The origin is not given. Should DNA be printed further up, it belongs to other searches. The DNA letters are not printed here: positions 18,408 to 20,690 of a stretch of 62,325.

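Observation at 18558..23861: Nitrogen-controlled operon: HAO-family octaheme cytochrome, Amt ammonium channel and a nine-heme/cytochrome-b fusion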

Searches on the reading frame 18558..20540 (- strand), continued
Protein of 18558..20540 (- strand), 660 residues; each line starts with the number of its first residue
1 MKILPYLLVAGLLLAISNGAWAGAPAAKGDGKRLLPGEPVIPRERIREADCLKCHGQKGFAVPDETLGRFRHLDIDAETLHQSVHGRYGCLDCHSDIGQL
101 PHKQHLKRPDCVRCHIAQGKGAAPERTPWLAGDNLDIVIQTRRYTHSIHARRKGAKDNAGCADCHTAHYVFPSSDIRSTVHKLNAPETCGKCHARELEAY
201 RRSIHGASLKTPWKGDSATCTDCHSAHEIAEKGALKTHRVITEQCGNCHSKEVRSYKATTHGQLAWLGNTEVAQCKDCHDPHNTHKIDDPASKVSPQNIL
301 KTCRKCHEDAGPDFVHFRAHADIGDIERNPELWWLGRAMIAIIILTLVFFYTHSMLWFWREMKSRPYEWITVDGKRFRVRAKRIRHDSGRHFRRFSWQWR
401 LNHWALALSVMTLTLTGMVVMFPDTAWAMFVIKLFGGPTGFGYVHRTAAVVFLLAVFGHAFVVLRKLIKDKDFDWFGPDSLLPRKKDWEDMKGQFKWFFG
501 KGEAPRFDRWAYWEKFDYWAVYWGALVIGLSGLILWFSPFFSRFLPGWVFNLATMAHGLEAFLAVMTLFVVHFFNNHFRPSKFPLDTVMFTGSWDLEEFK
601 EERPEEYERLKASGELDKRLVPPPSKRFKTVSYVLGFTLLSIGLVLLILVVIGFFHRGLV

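Call 34: find_encoding_contigs(protein=P0181, flank=9000, max_places=2)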
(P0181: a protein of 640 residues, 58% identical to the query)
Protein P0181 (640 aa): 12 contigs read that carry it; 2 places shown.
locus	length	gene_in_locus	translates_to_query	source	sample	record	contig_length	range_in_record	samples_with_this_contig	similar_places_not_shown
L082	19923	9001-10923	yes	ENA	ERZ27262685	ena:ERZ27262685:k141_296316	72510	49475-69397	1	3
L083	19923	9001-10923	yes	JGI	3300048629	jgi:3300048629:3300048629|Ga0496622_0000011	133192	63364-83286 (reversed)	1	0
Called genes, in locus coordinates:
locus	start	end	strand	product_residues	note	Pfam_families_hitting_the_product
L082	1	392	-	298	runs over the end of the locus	PF17827:PrmC_N (weak), PF03602:Cons_hypoth95 (weak), PF06325:PrmA (weak), PF05175:MTS, PF08242:Methyltransf_12 (weak), PF09445:Methyltransf_15 (weak), PF13649:Methyltransf_25 (weak), PF13847:Methyltransf_31, +1 more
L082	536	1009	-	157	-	PF02082:Rrf2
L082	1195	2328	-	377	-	PF04339:FemAB_like, PF13480:Acetyltransf_6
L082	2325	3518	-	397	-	PF00817:IMS, PF11798:IMS_HHH (weak), PF21704:POLH-Rev1_HhH (weak), PF21999:IMS_HHH_1, PF11799:IMS_C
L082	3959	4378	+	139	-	-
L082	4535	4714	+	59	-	-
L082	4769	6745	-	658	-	PF00990:GGDEF, PF00563:EAL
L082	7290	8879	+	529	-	PF13435:Cytochrome_C554 (faint), PF14522:Cytochrome_C7 (faint), PF13447:Multi-haem_cyto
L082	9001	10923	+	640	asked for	PF02085:Cytochrom_CIII (faint), PF03264:Cytochrom_NNT (faint), PF09699:Paired_CXXCH_1 (faint), PF14522:Cytochrome_C7 (faint), PF14537:Cytochrom_c3_2 (faint), PF22113:Mtrc-MtrF_II-IV_dom, PF01292:Ni_hydr_CYTB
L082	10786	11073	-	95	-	-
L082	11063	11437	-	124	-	PF11964:SpoIIAA-like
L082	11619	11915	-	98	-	-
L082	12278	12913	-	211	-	PF03458:Gly_transporter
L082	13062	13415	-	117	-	PF11373:DUF3175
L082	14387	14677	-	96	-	PF09827:CRISPR_Cas2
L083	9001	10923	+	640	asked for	PF02085:Cytochrom_CIII (faint), PF03264:Cytochrom_NNT (faint), PF09699:Paired_CXXCH_1 (faint), PF14522:Cytochrome_C7 (faint), PF14537:Cytochrom_c3_2 (faint), PF22113:Mtrc-MtrF_II-IV_dom, PF01292:Ni_hydr_CYTB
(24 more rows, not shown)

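Call 35: find_encoding_contigs(protein=P0173, flank=9000, max_places=2)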
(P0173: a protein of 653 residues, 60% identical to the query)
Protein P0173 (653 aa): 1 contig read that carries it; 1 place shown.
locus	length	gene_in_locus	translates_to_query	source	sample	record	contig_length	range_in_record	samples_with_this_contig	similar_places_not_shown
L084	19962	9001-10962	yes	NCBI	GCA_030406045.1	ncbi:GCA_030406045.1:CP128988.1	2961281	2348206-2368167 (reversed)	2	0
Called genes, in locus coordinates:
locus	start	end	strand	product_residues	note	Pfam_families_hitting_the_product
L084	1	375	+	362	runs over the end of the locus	PF03033:Glyco_transf_28, PF04101:Glyco_tran_28_C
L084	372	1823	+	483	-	PF01225:Mur_ligase, PF08245:Mur_ligase_M, PF02875:Mur_ligase_C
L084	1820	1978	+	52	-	-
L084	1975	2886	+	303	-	PF01565:FAD_binding_4, PF02873:MurB_C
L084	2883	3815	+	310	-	PF01820:Dala_Dala_lig_N, PF02655:ATP-grasp_3 (weak), PF02786:CPSase_L_D2, PF13549:ATP-grasp_5 (faint), PF02222:ATP-grasp, PF07478:Dala_Dala_lig_C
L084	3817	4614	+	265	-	PF08478:POTRA_1, PF03799:FtsQ_DivIB_C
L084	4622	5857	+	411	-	PF11104:PilM_2 (faint), PF14450:FtsA, PF02491:SHS2_FTSA, PF06723:MreB_Mbl, PF06277:EutA (weak), PF14450:FtsA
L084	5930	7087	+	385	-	PF00091:Tubulin, PF12327:FtsZ_C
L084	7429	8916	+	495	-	PF13435:Cytochrome_C554 (faint), PF14522:Cytochrome_C7 (faint), PF14537:Cytochrom_c3_2 (faint), PF09699:Paired_CXXCH_1 (faint), PF13447:Multi-haem_cyto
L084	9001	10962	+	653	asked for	PF03264:Cytochrom_NNT (faint), PF14537:Cytochrom_c3_2 (faint), PF02085:Cytochrom_CIII (faint), PF09699:Paired_CXXCH_1 (faint), PF14522:Cytochrome_C7 (faint), PF01292:Ni_hydr_CYTB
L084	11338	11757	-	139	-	-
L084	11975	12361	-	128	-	-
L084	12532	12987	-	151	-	PF00583:Acetyltransf_1, PF13673:Acetyltransf_10, PF13508:Acetyltransf_7, PF08445:FR47 (weak)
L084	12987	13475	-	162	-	PF02036:SCP2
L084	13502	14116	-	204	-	PF07685:GATase_3, PF01174:SNO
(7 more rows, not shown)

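Call 52: find_related_loci(query=window:18558-20540:-, collection=metagenome_contigs, flank=5000)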
Query window:18558-20540:- (660 aa) in metagenome_contigs; peptide patterns used: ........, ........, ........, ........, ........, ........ (x = any residue, [..] = any of these).
110 stretches matched a pattern; 66 encode a relative of the query (tblastn E <= 1e-3); 66 distinct loci.
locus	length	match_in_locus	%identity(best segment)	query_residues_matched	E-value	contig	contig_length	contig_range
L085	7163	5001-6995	84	1-660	0e+0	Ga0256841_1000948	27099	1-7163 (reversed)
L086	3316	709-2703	80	1-660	0e+0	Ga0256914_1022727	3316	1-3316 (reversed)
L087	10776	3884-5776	80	32-660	0e+0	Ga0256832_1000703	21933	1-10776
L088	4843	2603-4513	80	26-660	0e+0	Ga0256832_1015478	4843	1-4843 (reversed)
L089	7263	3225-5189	76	1-660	0e+0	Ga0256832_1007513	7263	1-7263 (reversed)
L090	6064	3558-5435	78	35-660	0e+0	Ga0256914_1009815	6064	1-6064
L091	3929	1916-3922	75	2-660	0e+0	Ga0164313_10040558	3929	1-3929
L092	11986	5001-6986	77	1-660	0e+0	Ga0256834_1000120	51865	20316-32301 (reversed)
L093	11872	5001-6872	76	37-660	0e+0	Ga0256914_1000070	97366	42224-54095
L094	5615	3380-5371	72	1-660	0e+0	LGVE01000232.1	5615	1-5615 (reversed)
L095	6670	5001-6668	79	46-603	0e+0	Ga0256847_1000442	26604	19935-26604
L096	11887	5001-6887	72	32-658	0e+0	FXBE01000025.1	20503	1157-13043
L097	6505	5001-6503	77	32-533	0e+0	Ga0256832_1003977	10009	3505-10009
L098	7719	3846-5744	59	34-660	0e+0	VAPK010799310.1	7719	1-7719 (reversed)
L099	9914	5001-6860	60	48-660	0e+0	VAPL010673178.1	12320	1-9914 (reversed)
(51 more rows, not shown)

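Call 75: predict_structure(alignment_id=A4)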
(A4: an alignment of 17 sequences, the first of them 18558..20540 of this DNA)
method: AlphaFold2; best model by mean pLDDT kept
length: 660 residues; sequences in the alignment: 17
mean_pLDDT: 62.7   pTM: 0.56
mean pLDDT of the five models: 62.7, 59.6, 57.3, 53.2, 48.4
residues with pLDDT >= 90: 0; 70-90: 261; 50-70: 241; < 50: 158
segments of 3 or more residues with pLDDT < 50: 18-36, 56-80, 119-143, 164-185, 208-218, 220-241, 281-292, 473-480
pLDDT, mean of each block of 10 residues (from residue 1): 71 59 32 46 75 53 44 43 55 69 59 54 36 39 53 56 45 35 45 57 51 43 42 36 53 68 68 65 42 62 78 71 62 67 71 71 71 72 70 78 77 82 73 80 85 75 69 50 57 71 61 52 70 83 81 76 68 54 63 81 77 86 84 78 77 64
secondary structure, 60 per line:
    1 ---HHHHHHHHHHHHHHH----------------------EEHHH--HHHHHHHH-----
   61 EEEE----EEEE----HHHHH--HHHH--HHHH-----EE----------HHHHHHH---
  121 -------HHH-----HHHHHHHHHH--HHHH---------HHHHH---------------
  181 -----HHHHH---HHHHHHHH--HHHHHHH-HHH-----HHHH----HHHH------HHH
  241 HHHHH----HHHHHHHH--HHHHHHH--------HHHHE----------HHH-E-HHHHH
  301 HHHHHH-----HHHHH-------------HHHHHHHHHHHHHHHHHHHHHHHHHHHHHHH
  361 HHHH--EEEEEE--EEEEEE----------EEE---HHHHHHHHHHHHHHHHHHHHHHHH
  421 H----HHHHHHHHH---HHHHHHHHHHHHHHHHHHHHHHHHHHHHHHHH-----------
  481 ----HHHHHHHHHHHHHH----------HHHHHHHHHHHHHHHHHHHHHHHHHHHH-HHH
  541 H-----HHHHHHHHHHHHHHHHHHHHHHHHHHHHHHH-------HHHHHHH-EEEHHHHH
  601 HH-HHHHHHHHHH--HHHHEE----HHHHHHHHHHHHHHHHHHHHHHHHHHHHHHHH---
elements in order (helices of 4 or more, strands of 3 or more residues): H4-18 H48-55 E61-64 E69-72 H77-81 H84-87 H90-93 H111-117 H136-145 H148-151 H161-165 H186-190 H194-201 H204-210 H220-223 H228-231 H238-245 H250-257 H260-266 H275-278 H296-306 H312-316 H330-364 E367-372 E375-380 E391-393 H397-421 H426-434 H438-469 H485-498 H509-536 H538-541 H547-577 H585-591 E593-595 H596-602 H604-613 H616-619 H626-657

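Call 78: fold_search(model_id=the predicted structure, library=pdb)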
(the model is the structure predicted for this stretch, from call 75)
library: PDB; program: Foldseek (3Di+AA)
matches with E <= 10: 124; with E <= 0.001: 0
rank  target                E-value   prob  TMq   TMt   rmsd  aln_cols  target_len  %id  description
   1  1kqf_C                1.3e-03  1.00  0.26  0.70   5.4       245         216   18  FORMATE DEHYDROGENASE N FROM E. COLI (released 2002-03-15)
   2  4gd3_A                6.2e-01  0.82  0.16  0.48   7.6       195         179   13  Structure of E. coli hydrogenase-1 in complex with cytochrome b (released 2013-01-02)
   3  6g94_A                7.2e-01  0.72  0.15  0.49   7.3       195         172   14  Structure of E. coli hydrogenase-1 C19G variant in complex with cytochrome b (released 2018-06-13)
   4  6hif_A                7.5e-01  0.35  0.17  0.20  14.7       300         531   16  Kuenenia stuttgartiensis hydrazine dehydrogenase complex (released 2019-04-17)
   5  1e7p_C                9.4e-01  0.21  0.14  0.28  11.4       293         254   12  QUINOL:FUMARATE REDUCTASE FROM WOLINELLA SUCCINOGENES (released 2001-04-09)
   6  6p6i_A                9.8e-01  0.08  0.09  0.10  26.5       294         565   15  Structure of YbtPQ importer (released 2020-03-04)
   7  4tq3_B                1.4e+00  0.08  0.10  0.18  19.2       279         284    9  Structure of a UbiA homolog from Archaeoglobus fulgidus bound to GPP and Mg2+ (released 2014-07-16)
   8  9w2z_C                1.8e+00  0.18  0.15  0.30  17.3       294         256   12  Cryo-EM structure of complex IV on the bovine heart submitochondrial particles, IV-A (released 2026-04-01)
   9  8tzj_C                1.8e+00  0.05  0.07  0.15  16.4       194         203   14  Cryo-EM structure of Vibrio cholerae FtsE/FtsX complex (released 2023-12-20)
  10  6w2x_B                1.9e+00  0.16  0.12  0.12  18.9       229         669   15  CryoEM Structure of Inactive GABAB Heterodimer (released 2020-07-01)
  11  7tm3_6                1.9e+00  0.08  0.11  0.22  19.2       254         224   16  Structure of the rabbit 80S ribosome stalled on a 2-TMD Rhodopsin intermediate in complex with the multipass transloco (released 2022-10-19)
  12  2bs4_C                2.1e+00  0.14  0.15  0.30  11.1       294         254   13  GLU C180 -> ILE VARIANT QUINOL:FUMARATE REDUCTASE FROMWOLINELLA SUCCINOGENES (released 2005-12-13)
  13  6ks9_A                2.4e+00  0.04  0.08  0.09  26.4       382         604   12  Crystal Structure of E447A Acyl-CoA Dehydrogenase FadE5 mutant from Mycobacteria smegmatis (released 2020-07-01)
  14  9jxm                  2.4e+00  0.03  0.11  0.12  25.0       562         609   10  Cryo-EM structure of one subunit of the human XPR1 homodimer with both the intracellular and extracellular gates in an o (released 2025-08-27)
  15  2bs3_C                2.6e+00  0.08  0.09  0.18  21.1       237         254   14  GLU C180 -> GLN VARIANT QUINOL:FUMARATE REDUCTASE FROM WOLINELLA SUCCINOGENES (released 2005-12-13)
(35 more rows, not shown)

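Call 79: search_protein_representatives(protein=window:18558-20540:-)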
Query: 660 residues. Proteins with E-value up to 0.001 (for the whole library): 5041; up to 1e-10: 2642; up to 1e-30: 708. The best 150 are listed.
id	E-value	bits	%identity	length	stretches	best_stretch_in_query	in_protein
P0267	1.0e-216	738.0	54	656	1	46-659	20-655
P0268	9.8e-190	648.8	41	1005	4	140-655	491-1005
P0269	2.5e-156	538.4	44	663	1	42-656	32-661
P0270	8.2e-151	520.1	43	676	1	42-658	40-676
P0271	2.9e-150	518.3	44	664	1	37-656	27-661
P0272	2.3e-149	515.4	38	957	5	143-651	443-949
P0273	2.6e-146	505.2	41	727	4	155-651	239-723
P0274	3.2e-142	491.7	43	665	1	48-654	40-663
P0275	3.8e-140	484.9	59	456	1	241-580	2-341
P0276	1.7e-135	469.5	67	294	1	369-660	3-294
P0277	3.1e-135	468.6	38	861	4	131-653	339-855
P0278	1.2e-134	466.7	36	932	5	146-651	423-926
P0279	7.3e-134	464.1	40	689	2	143-656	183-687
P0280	7.3e-134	464.1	40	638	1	50-655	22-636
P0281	9.1e-130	450.6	36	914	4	144-652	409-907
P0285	1.2e-123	430.3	39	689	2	145-657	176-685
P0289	7.5e-120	417.8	38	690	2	145-650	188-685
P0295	1.8e-115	403.3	38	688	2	151-655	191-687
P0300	2.7e-112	392.8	39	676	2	143-649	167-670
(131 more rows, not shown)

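Call 80: list_cluster_members(proteins=[P0268, P0269, P0270, P0274, P0279, P0280, P0285, P0289, P0295, P0300])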
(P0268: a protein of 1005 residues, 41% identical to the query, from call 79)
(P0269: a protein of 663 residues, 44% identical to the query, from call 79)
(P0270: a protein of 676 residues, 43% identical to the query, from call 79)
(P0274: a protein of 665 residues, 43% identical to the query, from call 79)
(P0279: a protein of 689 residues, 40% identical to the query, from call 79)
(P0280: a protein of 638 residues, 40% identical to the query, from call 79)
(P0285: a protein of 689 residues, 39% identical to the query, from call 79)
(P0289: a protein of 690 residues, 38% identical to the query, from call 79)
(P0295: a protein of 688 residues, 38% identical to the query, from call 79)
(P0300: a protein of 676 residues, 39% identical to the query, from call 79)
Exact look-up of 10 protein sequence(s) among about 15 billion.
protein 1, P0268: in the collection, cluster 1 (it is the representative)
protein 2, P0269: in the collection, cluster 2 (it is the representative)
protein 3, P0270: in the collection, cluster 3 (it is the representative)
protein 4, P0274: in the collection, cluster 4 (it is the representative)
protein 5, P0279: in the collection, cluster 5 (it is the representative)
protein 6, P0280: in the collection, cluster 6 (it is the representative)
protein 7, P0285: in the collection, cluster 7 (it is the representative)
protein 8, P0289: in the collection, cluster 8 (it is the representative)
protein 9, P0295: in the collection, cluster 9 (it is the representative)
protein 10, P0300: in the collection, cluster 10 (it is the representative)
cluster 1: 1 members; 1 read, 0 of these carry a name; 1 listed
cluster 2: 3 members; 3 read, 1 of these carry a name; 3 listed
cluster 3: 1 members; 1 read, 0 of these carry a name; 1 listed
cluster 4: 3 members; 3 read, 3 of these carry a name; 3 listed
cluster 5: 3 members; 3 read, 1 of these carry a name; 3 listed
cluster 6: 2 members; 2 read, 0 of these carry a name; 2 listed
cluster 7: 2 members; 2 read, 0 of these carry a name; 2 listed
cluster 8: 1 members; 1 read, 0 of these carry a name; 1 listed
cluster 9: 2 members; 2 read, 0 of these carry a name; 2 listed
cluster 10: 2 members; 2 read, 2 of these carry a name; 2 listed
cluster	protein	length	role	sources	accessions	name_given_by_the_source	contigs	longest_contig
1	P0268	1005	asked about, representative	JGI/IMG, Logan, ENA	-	-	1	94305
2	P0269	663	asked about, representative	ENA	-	-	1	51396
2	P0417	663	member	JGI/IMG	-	cytochrome b subunit of formate dehydrogenase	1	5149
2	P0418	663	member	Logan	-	-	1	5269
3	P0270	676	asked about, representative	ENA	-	-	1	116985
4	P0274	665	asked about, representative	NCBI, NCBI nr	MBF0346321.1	MAG: cytochrome b/b6 domain-containing protein [Magnetococcales bacterium] | cytochrome b/b6 domain-containing protein [Magnetococcales bacterium]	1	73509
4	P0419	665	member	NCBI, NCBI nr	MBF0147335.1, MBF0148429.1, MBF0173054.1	MAG: cytochrome b/b6 domain-containing protein [Magnetococcales bacterium] | cytochrome b/b6 domain-containing protein [Magnetococcales bacterium]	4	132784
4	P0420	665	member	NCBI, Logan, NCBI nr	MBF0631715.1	MAG: cytochrome b/b6 domain-containing protein [Magnetococcales bacterium] | cytochrome b/b6 domain-containing protein [Magnetococcales bacterium]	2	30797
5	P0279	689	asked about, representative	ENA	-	-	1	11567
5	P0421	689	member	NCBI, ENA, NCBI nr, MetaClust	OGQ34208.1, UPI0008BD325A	MAG: hypothetical protein A3F16_07645 [Deltaproteobacteria bacterium ... | status=active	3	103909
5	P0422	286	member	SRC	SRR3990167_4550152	-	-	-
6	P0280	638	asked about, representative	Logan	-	-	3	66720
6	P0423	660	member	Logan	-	-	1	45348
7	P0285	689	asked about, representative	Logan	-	-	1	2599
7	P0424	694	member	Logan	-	-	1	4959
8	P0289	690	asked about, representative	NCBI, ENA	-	-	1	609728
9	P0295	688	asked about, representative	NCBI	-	-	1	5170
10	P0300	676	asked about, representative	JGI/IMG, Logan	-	cytochrome b subunit of formate dehydrogenase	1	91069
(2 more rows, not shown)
